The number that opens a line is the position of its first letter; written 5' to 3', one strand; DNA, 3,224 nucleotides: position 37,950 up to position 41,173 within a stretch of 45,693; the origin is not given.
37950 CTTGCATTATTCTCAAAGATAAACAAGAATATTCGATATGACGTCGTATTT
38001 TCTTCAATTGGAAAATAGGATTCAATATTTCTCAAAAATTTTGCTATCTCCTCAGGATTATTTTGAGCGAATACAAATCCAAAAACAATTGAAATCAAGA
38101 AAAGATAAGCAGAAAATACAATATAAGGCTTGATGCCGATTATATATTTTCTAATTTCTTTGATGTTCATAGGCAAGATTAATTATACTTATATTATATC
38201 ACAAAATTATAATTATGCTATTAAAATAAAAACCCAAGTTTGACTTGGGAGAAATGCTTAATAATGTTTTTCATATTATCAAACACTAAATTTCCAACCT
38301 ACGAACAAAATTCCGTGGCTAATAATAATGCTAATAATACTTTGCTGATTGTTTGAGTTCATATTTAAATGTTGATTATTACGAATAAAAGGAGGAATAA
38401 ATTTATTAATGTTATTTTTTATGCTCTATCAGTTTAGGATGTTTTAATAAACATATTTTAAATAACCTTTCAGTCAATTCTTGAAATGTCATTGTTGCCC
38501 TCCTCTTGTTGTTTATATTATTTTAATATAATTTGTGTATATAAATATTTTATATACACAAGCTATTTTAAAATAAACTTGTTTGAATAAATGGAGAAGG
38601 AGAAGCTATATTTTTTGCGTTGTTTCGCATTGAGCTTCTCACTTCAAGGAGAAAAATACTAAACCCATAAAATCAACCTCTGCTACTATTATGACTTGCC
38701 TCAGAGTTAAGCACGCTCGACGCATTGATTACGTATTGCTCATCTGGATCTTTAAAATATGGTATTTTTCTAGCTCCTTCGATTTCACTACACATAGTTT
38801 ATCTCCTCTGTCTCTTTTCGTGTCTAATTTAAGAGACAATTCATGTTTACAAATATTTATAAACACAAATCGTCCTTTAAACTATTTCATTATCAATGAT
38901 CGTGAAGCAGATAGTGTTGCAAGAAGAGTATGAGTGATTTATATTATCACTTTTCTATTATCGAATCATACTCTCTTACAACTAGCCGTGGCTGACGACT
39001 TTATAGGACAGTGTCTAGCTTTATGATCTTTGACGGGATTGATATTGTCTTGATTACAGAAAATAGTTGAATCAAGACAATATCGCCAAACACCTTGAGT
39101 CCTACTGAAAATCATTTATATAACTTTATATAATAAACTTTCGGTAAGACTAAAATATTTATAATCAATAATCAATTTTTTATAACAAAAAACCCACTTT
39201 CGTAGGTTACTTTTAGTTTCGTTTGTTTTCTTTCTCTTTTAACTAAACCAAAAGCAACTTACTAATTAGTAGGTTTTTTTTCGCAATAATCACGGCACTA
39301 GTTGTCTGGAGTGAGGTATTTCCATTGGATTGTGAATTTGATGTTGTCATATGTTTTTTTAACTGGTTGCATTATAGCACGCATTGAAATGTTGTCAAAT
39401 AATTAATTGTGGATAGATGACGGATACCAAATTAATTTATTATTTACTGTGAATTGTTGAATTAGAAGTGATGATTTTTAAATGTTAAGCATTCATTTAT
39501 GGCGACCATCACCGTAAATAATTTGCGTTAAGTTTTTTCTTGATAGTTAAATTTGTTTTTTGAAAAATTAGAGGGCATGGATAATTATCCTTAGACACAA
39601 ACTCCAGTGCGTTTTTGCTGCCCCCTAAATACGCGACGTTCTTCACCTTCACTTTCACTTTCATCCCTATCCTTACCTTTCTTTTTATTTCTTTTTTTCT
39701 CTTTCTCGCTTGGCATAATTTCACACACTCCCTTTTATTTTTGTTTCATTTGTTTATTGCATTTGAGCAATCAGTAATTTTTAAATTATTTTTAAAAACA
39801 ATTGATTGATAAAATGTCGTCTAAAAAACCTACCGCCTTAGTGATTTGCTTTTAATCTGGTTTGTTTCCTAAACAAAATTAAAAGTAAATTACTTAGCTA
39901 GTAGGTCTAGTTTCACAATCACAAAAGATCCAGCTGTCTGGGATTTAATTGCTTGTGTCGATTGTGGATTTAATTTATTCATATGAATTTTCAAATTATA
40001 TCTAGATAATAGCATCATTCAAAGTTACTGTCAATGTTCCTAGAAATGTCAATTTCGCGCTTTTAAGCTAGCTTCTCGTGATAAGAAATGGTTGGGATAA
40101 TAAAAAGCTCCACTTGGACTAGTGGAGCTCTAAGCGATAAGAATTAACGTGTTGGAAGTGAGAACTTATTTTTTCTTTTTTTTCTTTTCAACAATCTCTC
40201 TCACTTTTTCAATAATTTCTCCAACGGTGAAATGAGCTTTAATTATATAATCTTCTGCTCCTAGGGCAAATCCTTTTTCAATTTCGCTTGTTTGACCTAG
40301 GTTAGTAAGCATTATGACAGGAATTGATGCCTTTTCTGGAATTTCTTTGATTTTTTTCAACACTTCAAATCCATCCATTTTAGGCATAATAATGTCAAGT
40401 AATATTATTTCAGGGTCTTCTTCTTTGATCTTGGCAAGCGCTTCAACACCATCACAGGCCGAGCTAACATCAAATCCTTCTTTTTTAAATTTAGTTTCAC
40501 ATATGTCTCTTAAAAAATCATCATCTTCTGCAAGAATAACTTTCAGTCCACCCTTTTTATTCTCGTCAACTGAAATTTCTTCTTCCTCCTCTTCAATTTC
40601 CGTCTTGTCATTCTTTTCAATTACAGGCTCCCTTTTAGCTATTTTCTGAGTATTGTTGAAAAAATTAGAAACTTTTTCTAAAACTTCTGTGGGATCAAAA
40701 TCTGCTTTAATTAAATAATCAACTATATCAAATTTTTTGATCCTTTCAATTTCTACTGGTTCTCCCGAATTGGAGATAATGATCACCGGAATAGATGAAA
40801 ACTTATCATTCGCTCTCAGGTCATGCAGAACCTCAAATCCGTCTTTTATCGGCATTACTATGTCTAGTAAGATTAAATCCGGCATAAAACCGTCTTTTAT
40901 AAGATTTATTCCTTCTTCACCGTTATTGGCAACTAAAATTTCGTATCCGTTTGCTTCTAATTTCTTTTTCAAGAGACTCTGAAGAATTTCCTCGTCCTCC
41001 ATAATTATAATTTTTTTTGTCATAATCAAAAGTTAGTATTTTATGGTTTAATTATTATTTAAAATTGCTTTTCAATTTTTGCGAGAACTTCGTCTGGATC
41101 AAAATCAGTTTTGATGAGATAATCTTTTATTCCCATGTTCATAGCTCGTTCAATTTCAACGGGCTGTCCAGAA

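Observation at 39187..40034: Two paralogous units of about 175 nt, each running from promoter to terminator (P2 and P3)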

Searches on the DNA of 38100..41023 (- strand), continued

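Call 82: search_rna_families(sources=[L089, L097, L004, L003, L091, L095, L028], threshold=gathering)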
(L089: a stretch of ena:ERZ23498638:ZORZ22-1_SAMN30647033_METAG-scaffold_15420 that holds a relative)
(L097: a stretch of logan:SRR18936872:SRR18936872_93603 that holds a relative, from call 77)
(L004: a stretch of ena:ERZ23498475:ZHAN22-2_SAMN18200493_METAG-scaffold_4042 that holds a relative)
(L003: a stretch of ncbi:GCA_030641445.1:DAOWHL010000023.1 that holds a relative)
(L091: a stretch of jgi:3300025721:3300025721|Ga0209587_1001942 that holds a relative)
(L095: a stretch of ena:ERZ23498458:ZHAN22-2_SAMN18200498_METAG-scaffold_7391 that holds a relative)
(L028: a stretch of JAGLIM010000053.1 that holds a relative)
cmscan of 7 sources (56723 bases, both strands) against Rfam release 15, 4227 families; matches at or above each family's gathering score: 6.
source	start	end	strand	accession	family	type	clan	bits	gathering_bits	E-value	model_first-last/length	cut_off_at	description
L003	9593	9664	-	RF00005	tRNA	Gene; tRNA;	CL00001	65.5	29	4.8e-12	1-71/71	no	tRNA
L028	1495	1566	+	RF00005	tRNA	Gene; tRNA;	CL00001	65.5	29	4.8e-12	1-71/71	no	tRNA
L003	287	360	-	RF00005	tRNA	Gene; tRNA;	CL00001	62.4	29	3.5e-11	1-71/71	no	tRNA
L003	62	132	+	RF00005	tRNA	Gene; tRNA;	CL00001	58.2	29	4.9e-10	1-71/71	no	tRNA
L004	8611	8685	+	RF00005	tRNA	Gene; tRNA;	CL00001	50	29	8.8e-08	1-71/71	no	tRNA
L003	8128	8192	+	RF00005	tRNA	Gene; tRNA;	CL00001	43.6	29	5e-06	1-71/71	no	tRNA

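Call 83: search_with_rna_model(model_id=R1, sources=[window, L003, L004, L088, L089, L091, L097], max_evalue=1e-15, make_alignment=true)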
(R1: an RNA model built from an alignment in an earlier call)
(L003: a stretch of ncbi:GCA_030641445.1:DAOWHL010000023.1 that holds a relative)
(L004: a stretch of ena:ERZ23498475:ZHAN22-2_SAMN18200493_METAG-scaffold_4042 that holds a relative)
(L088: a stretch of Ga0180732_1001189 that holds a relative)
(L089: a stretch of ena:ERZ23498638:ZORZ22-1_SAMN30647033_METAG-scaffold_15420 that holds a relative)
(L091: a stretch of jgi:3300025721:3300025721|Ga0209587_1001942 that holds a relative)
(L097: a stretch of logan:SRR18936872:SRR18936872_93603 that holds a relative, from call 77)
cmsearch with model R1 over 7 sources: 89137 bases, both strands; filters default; matches with E-value up to 1e-15: 11.
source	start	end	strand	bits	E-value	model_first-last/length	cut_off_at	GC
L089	2096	2272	+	176.1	3.2e-34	1-182/182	no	0.27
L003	5936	6112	+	172.8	1.6e-33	1-182/182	no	0.29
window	39823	39997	-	162.7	2e-31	1-182/182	no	0.3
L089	2813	2990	+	161.6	3.4e-31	1-182/182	no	0.3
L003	6576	6754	+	161.6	3.4e-31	1-182/182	no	0.26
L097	197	382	+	160.2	6.6e-31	1-182/182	no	0.26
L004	8149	8333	+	159.4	9.7e-31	1-182/182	no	0.27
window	39187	39365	-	155.4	6.7e-30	1-182/182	no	0.32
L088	21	210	-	155.3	6.8e-30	1-182/182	no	0.32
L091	5764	5940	+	146.3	5.1e-28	1-182/182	no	0.29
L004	5852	6061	+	129.6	1.5e-24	1-182/182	no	0.25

Alignment A6: 11 matches aligned to the model, 221 columns, each read 5' to 3' on its own strand. Consensus structure (alignment columns), stored with it:
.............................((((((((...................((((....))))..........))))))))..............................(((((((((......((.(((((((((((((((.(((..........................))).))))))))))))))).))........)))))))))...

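Call 91: search_with_rna_model(model_id=R1, sources=[L028, L014, L095], max_evalue=1, show_alignments=3)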
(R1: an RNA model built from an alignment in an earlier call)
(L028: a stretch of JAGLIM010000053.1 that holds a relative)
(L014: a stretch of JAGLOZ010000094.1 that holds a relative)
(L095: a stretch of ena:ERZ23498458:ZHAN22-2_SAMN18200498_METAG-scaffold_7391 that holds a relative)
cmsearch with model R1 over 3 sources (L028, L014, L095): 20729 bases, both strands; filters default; matches with E-value up to 1: 3.
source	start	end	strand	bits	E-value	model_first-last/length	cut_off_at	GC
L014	1600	1761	+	25.4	0.0017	1-182/182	no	0.28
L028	2449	2622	+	24.9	0.0022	1-182/182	no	0.3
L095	5200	5325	+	14.5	0.32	1-182/182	no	0.29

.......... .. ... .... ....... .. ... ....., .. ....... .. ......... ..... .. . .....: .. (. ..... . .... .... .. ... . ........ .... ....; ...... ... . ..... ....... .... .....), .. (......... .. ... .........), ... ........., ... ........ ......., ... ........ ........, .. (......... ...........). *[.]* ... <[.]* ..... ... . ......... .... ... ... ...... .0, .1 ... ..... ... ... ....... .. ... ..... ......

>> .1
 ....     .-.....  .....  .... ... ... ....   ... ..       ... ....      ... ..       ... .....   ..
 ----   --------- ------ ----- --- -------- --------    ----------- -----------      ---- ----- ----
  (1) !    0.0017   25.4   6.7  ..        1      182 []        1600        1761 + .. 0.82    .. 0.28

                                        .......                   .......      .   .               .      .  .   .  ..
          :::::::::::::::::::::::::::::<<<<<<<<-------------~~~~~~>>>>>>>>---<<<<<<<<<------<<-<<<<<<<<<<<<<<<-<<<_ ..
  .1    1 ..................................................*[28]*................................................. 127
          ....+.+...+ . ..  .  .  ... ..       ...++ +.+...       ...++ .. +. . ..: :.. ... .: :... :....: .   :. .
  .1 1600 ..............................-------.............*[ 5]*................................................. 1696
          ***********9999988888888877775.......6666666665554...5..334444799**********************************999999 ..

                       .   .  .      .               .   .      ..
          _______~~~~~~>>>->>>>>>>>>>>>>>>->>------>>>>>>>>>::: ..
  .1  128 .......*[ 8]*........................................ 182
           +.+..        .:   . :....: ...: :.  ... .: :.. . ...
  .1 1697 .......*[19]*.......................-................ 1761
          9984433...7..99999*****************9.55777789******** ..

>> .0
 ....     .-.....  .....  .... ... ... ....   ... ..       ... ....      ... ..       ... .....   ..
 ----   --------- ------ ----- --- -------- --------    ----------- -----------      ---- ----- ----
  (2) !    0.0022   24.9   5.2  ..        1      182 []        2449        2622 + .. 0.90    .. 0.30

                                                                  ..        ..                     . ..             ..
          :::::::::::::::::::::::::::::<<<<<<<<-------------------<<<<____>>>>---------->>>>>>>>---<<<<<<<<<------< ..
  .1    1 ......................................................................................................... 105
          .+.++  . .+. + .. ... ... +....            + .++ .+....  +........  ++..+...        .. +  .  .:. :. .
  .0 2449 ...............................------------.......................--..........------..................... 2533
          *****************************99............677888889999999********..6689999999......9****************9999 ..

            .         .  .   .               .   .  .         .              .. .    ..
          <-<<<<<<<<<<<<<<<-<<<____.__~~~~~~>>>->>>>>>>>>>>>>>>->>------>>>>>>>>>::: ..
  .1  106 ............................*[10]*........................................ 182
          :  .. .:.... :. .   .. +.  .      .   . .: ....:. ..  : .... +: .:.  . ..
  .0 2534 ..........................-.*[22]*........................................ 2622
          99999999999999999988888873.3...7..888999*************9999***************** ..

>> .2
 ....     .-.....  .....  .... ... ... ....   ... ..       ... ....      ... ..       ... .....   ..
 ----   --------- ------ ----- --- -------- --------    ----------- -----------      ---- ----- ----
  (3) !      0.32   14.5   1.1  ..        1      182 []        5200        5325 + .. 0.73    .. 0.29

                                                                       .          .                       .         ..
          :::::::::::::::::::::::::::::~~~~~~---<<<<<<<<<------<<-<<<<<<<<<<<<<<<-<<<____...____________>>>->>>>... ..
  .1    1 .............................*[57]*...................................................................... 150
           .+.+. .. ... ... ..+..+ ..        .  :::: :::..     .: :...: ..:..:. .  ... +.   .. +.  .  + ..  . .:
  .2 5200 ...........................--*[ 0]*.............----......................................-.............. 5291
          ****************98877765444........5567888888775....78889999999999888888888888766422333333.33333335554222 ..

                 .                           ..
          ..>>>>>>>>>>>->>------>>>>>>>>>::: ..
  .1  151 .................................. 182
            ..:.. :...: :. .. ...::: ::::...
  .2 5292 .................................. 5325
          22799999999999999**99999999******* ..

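Call 98: search_with_rna_model(model_id=R1, source=L098, max_evalue=1)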
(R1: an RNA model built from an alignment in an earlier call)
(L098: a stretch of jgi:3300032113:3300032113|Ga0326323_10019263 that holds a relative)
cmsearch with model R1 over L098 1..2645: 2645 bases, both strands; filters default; matches with E-value up to 1: 3.
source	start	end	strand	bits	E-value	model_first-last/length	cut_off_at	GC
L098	2274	2450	+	171.8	7.5e-35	1-182/182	no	0.31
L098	2363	2450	-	53.4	3.3e-10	87-179/182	no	0.28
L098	2487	2522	+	12.1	0.13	117-152/182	no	0.11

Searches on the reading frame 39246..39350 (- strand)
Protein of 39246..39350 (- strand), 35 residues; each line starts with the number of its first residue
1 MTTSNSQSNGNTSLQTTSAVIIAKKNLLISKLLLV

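Call 75: search_protein_representatives(alignment_id=A4)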
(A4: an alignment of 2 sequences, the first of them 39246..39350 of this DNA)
Query: 2 sequences, 35 profile positions. Proteins with E-value up to 0.001 (for the whole library): 3; up to 1e-10: 1; up to 1e-30: 0. The best 3 are listed.
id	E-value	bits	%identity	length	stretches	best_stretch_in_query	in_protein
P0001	4.9e-15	70.9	-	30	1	1-30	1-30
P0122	9.3e-09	50.9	-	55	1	1-30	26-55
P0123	2.0e-04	37.2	-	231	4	5-17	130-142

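Call 77: find_encoding_contigs(protein=P0122, flank=6000, max_places=4)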
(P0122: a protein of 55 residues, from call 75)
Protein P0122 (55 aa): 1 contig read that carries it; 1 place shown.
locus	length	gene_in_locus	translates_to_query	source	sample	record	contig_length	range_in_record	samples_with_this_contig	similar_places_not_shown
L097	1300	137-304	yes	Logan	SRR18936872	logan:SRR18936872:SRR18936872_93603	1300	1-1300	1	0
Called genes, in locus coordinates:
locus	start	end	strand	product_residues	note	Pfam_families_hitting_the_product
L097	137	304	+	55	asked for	-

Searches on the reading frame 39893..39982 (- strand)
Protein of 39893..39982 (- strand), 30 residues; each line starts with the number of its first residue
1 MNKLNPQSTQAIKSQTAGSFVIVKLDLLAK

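Call 15: list_cluster_members(proteins=[window:39893-39982:-, window:39246-39350:-, window:39594-39716:-, window:38676-38795:-])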
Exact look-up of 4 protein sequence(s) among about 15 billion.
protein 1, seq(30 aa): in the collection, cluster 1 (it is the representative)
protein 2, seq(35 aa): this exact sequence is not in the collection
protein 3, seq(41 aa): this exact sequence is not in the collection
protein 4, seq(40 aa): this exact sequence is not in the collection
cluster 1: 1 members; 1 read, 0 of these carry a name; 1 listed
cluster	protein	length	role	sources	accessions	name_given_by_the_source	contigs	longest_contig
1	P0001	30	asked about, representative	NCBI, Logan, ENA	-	-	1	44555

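Call 16: find_encoding_contigs(protein=P0001, flank=10000, max_places=10)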
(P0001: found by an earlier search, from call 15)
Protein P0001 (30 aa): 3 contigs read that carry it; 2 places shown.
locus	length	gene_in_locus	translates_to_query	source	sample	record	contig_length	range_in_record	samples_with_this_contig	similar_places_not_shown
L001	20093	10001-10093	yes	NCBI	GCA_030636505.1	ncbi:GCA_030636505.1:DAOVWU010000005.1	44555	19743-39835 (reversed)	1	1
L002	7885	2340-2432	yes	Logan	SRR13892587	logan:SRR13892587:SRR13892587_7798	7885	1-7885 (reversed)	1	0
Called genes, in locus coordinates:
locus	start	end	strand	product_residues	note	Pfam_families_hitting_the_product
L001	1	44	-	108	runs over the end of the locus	PF18895:T4SS_pilin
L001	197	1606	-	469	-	PF13727:CoA_binding_3, PF02397:Bac_transf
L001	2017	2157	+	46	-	-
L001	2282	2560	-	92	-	-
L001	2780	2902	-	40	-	-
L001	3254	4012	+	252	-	-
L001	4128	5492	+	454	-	PF00672:HAMP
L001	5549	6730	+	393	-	PF08495:FIST, PF10442:FIST_C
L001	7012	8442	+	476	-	PF00512:HisKA, PF02518:HATPase_c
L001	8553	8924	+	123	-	PF00072:Response_reg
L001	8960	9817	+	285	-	PF00072:Response_reg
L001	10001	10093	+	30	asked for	-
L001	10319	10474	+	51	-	-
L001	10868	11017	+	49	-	-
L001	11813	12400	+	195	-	PF01944:SpoIIM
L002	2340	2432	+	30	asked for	-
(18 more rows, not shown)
